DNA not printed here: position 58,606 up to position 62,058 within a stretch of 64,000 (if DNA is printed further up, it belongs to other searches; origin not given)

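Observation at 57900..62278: AT-rich islet encoding a NUDIX hydrolase translationally coupled to a PLD-nuclease/SF2-helicase/DUF3427 giant protein: candidate undescribed defence module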

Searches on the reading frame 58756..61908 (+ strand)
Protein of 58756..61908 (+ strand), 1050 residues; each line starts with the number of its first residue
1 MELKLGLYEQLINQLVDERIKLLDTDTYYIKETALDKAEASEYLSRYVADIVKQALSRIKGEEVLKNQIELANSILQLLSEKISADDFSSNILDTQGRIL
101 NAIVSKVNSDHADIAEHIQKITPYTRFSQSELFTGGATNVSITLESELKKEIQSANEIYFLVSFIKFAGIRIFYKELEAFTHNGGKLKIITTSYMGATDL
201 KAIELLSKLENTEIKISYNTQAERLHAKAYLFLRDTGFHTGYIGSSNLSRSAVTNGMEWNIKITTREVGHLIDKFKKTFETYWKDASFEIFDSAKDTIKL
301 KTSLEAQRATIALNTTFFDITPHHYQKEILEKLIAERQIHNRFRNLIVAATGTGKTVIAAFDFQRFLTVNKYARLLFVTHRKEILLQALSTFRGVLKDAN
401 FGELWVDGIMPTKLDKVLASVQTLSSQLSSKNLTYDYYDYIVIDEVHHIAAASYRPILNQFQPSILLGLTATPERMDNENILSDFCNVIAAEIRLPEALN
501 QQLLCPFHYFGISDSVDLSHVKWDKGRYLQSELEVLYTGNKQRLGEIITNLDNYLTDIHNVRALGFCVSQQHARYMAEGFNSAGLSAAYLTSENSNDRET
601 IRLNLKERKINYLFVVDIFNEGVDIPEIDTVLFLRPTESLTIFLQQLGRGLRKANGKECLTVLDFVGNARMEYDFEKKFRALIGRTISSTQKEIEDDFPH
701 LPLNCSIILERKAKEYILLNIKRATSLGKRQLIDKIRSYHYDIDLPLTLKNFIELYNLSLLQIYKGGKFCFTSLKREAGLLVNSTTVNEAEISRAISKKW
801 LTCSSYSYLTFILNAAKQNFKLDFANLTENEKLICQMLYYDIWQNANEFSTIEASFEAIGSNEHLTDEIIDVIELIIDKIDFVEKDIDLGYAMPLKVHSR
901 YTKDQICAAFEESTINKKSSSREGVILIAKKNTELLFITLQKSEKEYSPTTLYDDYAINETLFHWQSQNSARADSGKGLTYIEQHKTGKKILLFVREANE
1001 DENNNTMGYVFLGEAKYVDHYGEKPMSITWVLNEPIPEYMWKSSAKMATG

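Call 3: search_protein_families(library=pfam, proteins=[window:58756-61908:+], max_evalue=0.01)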
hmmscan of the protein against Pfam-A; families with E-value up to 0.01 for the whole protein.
window:58756-61908:+ (1050 aa): 7 families
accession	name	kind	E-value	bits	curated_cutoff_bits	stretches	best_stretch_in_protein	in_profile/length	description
PF04851.21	ResIII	-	4.2e-38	131.3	22.5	1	320-475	2-164/164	Type III restriction enzyme, res subunit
PF11907.13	DUF3427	-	3.9e-35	121.9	27.7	1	809-1042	45-277/280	Domain of unknown function (DUF3427)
PF13091.12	PLDc_2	-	2e-12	47.5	27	1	149-283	2-132/132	PLD-like domain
PF00271.37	Helicase_C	-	6e-11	43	23.5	1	551-652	6-108/110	Helicase conserved C-terminal domain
PF00270.35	DEAD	-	1.2e-08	35.3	26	1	325-474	3-161/167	DEAD/DEAH box helicase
PF09565.16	RE_NgoFVII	-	3.7e-08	33.3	23.8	1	150-270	11-139/162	NgoFVII restriction endonuclease N-terminal PLD domain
PF18766.7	SWI2_SNF2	-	1.2e-07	32.1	26.7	1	332-521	8-202/221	SWI2/SNF2 ATPase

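Call 4: search_protein_families(library=padloc, proteins=[window:58756-61908:+], max_evalue=0.01)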
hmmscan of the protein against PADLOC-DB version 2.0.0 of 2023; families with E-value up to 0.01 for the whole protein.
window:58756-61908:+ (1050 aa): 19 families
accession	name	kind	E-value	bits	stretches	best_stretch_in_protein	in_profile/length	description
PDLC03659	mREase_IV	-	5e-225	747.5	1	120-1047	14-942/945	Type IV methyl-directed restriction enzyme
PDLC03658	mREase_IV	-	8.8e-91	303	1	146-675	42-567/953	Type IV methyl-directed restriction enzyme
PDLC02707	PbeA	-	1.3e-34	117.9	2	211-512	120-455/672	PbeA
PDLC02704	PbeA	-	3.7e-27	93.1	3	580-682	557-660/682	PbeA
PDLC02706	PbeA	-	1.8e-18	64.5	3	591-673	598-679/722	PbeA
PDLC03047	REase_I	-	5.7e-17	58.8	2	319-486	341-505/1107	Type I restriction enzyme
PDLC03049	REase_I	-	1.1e-16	58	1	320-527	166-376/807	Type I restriction enzyme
PDLC02705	PbeA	-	1.3e-16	57.9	2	562-670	527-637/691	PbeA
PDLC03042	REase_I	-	1.6e-11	40.3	2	308-448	431-578/1170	Type I restriction enzyme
PDLC03597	REase_MTase_IIG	-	6.5e-07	25.2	1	616-659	558-601/1646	Type IIG restriction enzyme-methyltransferase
PDLC03829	ZacB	-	2.5e-05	21.4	1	213-320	293-396/586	-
PDLC02614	DrmC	-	3.1e-05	21.8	1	145-273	23-145/153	DrmC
PDLC01439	typeIV_DinG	-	0.00017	18.4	0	313-390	7-77/575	CAS-IV-A; associated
PDLC03928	PsyrT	-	0.00033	17.1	1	565-654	246-336/689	-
PDLC03648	REase_III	-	0.001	15.3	0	589-658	289-359/871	Type III restriction enzyme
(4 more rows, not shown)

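Call 5: search_protein_families(library=ncbifam, proteins=[window:58756-61908:+], max_evalue=0.01)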
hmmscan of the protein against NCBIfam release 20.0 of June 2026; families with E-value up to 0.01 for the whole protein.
window:58756-61908:+ (1050 aa): 13 families
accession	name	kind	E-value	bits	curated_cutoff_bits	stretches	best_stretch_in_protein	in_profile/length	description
NF053632.1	heli_RadD_YejH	equivalog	1.7e-30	105.9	720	1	324-669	5-358/573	DNA repair helicase RadD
NF046051.1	restrict_EcoAI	equivalog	1.5e-29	102.9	550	1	304-674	137-537/768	EcoAI/FtnUII family type I restriction enzme subunit R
TIGR04095.1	dnd_restrict_1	equivalog_domain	3.8e-23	82.2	600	2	587-679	316-409/451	DNA phosphorothioation system restriction enzyme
NF008521.0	PRK11448.1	equivalog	3.7e-21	74.9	729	2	299-447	391-550/1123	type I restriction-modification system endonuclease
NF010337.0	PRK13766.1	equivalog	5.8e-11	41.2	610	2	333-482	23-181/781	Hef nuclease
NF003673.1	PRK05298.1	equivalog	8.4e-07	27.7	743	1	559-660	442-549/653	excinuclease ABC subunit UvrB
TIGR00631.1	uvrb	equivalog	7.6e-06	24.4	750.1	1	559-660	442-549/658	excinuclease ABC subunit UvrB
NF008744.0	PRK11776.1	equivalog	1.3e-05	24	524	1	549-655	231-338/460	ATP-dependent RNA helicase DbpA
NF008394.0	PRK11192.1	equivalog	5.8e-05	22.1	507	1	552-653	239-341/441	ATP-dependent RNA helicase SrmB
TIGR00614.1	recQ_fam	subfamily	7.9e-05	21.6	219.8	1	541-663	206-330/470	RecQ family ATP-dependent DNA helicase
TIGR00603.1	rad25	subfamily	0.00037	18.9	328.7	1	432-479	372-419/734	DNA repair helicase rad25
NF042964.1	phospholipD_antiphage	equivalog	0.00047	18.6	1100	1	204-360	101-267/895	phospholipase D-like domain-containing anti-phage protein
NF007882.0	PRK10590.1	equivalog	0.0011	17.9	743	1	562-685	247-370/456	ATP-dependent RNA helicase RhlE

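Call 6: search_solved_structures(query=window:58756-61908:+, max_evalue=0.001, show_alignments=1)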
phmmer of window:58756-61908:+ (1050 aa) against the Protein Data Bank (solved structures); distinct sequences matched with E-value up to 0.001: 19.
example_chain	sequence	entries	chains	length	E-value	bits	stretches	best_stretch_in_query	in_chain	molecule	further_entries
7clg_A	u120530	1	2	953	2.6e-87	296.9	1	146-1020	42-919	Putative helicase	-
3h1t_A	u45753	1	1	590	8.3e-19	70.2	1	321-673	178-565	Type I site-specific restriction-modification system, R (Restriction) subunit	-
6jde_B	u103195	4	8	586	4.5e-18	67.7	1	323-671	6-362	Putative DNA repair helicase RadD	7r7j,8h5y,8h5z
6p4f_A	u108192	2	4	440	2.7e-10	42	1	343-482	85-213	DNA-dependent ATPase XPBII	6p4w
5tnu_A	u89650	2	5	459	3.1e-10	41.8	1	343-482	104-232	DNA-dependent ATPase XPBII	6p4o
6p66_A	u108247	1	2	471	2.2e-08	35.7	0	313-484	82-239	DNA repair protein RAD25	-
2fwr_A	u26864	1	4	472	2.2e-08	35.6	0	313-484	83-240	DNA repair protein RAD25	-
1wp9_A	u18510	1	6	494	6.8e-07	30.7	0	606-659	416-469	ATP-dependent RNA helicase, putative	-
3uwx_B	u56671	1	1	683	0.00016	22.9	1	559-664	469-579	UvrABC system protein B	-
6o8h_A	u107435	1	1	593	0.00017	22.8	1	559-661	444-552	UvrABC system protein B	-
2yjt_D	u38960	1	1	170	0.00018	22.8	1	560-656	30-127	ATP-DEPENDENT RNA HELICASE SRMB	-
6o8e_A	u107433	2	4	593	0.0002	22.5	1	559-661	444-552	UvrABC system protein B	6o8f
6o8g_A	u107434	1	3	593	0.0002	22.5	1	559-661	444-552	UvrABC system protein B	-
1t5l_A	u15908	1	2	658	0.00021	22.5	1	559-664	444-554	UvrABC system protein B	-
1d9z_A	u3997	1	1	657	0.00022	22.4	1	559-664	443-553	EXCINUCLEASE UVRABC COMPONENT UVRB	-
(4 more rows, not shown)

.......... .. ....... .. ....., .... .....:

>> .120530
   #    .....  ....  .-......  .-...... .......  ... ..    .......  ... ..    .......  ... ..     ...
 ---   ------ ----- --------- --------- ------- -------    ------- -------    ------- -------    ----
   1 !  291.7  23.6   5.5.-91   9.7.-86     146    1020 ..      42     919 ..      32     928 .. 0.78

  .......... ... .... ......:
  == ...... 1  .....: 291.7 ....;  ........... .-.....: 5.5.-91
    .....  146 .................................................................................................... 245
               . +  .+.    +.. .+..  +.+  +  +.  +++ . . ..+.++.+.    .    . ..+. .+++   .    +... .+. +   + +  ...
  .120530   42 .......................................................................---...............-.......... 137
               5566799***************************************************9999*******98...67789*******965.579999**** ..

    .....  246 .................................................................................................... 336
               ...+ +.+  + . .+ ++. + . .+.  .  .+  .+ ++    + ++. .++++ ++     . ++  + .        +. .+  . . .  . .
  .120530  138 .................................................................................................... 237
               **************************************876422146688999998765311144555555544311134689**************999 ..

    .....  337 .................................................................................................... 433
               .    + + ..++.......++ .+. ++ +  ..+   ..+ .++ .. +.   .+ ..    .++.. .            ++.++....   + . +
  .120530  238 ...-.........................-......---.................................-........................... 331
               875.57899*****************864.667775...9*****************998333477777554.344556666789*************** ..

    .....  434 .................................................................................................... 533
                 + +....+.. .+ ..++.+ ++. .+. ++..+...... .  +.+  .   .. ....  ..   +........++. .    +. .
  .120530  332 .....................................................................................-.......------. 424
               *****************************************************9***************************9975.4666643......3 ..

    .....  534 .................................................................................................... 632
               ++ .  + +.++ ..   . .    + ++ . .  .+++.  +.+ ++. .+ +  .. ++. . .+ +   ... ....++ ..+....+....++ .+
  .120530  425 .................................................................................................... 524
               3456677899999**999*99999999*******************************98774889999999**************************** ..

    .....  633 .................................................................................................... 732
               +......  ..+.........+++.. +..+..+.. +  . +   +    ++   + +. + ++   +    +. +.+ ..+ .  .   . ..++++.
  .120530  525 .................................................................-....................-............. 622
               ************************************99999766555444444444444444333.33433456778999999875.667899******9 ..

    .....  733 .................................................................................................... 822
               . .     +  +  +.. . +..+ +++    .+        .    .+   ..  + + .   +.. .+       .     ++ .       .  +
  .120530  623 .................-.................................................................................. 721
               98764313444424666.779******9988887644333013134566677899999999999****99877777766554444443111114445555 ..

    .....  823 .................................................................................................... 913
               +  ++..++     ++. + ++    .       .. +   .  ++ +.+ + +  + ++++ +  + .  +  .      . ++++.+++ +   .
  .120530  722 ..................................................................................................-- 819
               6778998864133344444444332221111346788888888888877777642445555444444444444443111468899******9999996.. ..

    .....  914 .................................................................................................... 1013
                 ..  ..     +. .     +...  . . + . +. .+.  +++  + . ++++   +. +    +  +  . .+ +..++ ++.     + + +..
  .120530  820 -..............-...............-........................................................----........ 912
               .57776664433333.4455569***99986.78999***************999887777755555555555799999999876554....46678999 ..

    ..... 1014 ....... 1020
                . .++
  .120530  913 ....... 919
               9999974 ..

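Call 11: find_encoding_contigs(protein=window:58756-61908:+, flank=10000, max_places=6)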
Protein window:58756-61908:+ (1050 aa): 1 contig read that carries it; 1 place shown.
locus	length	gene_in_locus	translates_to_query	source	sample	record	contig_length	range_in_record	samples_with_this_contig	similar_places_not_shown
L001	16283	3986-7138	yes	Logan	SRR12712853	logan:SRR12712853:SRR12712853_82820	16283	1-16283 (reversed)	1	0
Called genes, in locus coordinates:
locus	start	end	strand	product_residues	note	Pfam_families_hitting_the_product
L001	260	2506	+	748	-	PF00082:Peptidase_S8, PF18962:Por_Secre_tail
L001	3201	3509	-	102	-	-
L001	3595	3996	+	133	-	PF00293:NUDIX, PF14815:NUDIX_4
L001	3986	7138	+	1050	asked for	PF09565:RE_NgoFVII (weak), PF13091:PLDc_2, PF00270:DEAD, PF04851:ResIII, PF18766:SWI2_SNF2 (weak), PF00271:Helicase_C, PF11907:DUF3427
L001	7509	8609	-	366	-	PF12698:ABC2_membrane_3, PF01061:ABC2_membrane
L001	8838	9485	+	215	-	PF01026:TatD_DNase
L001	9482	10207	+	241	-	PF00899:ThiF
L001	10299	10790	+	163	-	PF04978:MST (weak), PF12867:DinB_2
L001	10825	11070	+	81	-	-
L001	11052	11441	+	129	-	PF01850:PIN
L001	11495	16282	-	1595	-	?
